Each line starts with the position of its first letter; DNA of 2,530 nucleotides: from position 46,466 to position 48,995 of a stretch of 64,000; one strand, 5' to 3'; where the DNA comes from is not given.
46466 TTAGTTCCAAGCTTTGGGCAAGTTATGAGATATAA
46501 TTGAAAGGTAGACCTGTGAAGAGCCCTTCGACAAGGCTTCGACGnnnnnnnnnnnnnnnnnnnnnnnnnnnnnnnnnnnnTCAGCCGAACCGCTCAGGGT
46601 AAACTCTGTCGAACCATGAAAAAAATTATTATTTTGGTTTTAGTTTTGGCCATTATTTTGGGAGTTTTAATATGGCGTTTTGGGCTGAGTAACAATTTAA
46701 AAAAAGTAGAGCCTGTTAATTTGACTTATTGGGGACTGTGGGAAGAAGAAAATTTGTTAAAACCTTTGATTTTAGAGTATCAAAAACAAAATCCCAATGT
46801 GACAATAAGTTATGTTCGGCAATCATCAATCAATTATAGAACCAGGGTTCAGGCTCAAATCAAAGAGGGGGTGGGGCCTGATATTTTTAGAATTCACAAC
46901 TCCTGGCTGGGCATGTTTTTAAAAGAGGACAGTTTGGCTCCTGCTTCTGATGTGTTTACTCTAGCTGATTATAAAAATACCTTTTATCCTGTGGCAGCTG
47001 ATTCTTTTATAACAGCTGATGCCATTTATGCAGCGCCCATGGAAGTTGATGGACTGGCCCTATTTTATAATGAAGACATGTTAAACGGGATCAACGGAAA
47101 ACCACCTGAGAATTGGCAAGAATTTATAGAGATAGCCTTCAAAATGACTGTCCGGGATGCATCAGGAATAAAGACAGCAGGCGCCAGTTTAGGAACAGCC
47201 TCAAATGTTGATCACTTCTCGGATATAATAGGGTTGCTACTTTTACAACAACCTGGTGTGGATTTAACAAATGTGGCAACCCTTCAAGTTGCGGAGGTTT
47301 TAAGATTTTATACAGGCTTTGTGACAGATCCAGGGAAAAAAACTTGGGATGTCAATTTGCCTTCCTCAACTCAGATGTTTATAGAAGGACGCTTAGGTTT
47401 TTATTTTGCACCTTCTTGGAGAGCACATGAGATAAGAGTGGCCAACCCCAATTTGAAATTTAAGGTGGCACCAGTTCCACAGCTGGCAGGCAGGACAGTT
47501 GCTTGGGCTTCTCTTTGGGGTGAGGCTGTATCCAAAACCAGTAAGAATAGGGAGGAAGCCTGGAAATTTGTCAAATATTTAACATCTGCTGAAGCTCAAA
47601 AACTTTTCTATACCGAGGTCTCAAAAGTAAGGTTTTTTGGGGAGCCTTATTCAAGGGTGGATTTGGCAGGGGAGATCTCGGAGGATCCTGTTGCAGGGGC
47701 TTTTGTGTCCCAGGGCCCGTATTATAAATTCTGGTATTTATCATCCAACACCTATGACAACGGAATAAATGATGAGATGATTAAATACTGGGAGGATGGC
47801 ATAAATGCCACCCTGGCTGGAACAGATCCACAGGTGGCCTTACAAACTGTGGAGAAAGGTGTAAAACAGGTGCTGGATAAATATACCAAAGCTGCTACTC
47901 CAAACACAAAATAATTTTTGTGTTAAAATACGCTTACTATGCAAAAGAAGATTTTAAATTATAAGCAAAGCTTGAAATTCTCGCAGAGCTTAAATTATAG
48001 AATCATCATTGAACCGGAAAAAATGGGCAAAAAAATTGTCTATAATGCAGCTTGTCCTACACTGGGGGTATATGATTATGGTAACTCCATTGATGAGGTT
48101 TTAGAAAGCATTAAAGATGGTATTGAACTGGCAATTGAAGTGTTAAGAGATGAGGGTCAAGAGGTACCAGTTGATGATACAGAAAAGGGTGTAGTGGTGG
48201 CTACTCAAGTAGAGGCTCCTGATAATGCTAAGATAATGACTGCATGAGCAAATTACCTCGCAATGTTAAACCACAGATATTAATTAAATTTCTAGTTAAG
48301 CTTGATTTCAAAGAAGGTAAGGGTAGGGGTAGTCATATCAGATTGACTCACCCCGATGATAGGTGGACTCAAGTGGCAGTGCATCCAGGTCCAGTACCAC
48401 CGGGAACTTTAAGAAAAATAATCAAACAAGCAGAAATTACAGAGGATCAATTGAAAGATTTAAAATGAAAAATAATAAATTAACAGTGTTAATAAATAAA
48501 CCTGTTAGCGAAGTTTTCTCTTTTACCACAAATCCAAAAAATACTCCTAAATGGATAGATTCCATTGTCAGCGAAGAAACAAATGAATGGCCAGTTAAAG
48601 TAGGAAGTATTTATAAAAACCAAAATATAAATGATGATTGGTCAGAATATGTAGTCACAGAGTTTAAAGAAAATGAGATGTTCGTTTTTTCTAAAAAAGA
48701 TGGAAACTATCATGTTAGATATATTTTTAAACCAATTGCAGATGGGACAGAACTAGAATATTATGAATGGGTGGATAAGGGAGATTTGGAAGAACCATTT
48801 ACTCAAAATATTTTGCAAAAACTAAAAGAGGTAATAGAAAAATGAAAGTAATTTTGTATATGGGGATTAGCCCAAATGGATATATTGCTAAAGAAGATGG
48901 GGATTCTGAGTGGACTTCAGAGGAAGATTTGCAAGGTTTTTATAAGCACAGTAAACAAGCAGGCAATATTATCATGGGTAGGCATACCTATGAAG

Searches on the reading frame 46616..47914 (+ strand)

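Call 37: search_protein_families(library=pfam, proteins=[window:46616-47914:+], max_evalue=0.001)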
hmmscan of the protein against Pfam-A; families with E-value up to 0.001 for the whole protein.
window:46616-47914:+ (432 aa): 4 families
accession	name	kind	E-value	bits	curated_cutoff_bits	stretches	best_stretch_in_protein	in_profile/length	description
PF01547.30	SBP_bac_1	-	1.7e-32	114.1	26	1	47-329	9-307/307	Bacterial extracellular solute-binding protein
PF13416.11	SBP_bac_8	-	1.9e-30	107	27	1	54-333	5-254/279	Bacterial extracellular solute-binding protein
PF13531.11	SBP_bac_11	-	7.2e-05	23.1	25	0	304-331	194-221/227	Bacterial extracellular solute-binding protein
PF13343.11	SBP_bac_6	-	0.00011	22.2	24.6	0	300-331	180-211/245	Bacterial extracellular solute-binding protein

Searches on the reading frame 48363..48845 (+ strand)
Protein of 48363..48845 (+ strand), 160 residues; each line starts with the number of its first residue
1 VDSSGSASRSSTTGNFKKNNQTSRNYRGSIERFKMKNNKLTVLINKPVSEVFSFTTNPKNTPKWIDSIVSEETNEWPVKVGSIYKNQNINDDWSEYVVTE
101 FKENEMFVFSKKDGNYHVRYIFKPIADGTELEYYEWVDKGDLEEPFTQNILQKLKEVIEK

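Call 37: search_protein_families(library=pfam, proteins=[window:48363-48845:+], max_evalue=0.001)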
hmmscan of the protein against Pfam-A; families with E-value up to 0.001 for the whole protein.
window:48363-48845:+ (160 aa): 2 families
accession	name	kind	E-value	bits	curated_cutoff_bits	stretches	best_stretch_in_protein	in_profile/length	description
PF10604.15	Polyketide_cyc2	-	5.6e-10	40.1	27.4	1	40-149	6-120/142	Polyketide cyclase / dehydrase and lipid transport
PF08327.17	AHSA1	-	0.00014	22.6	22.1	1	47-135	3-96/125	Activator of Hsp90 ATPase homolog 1-like protein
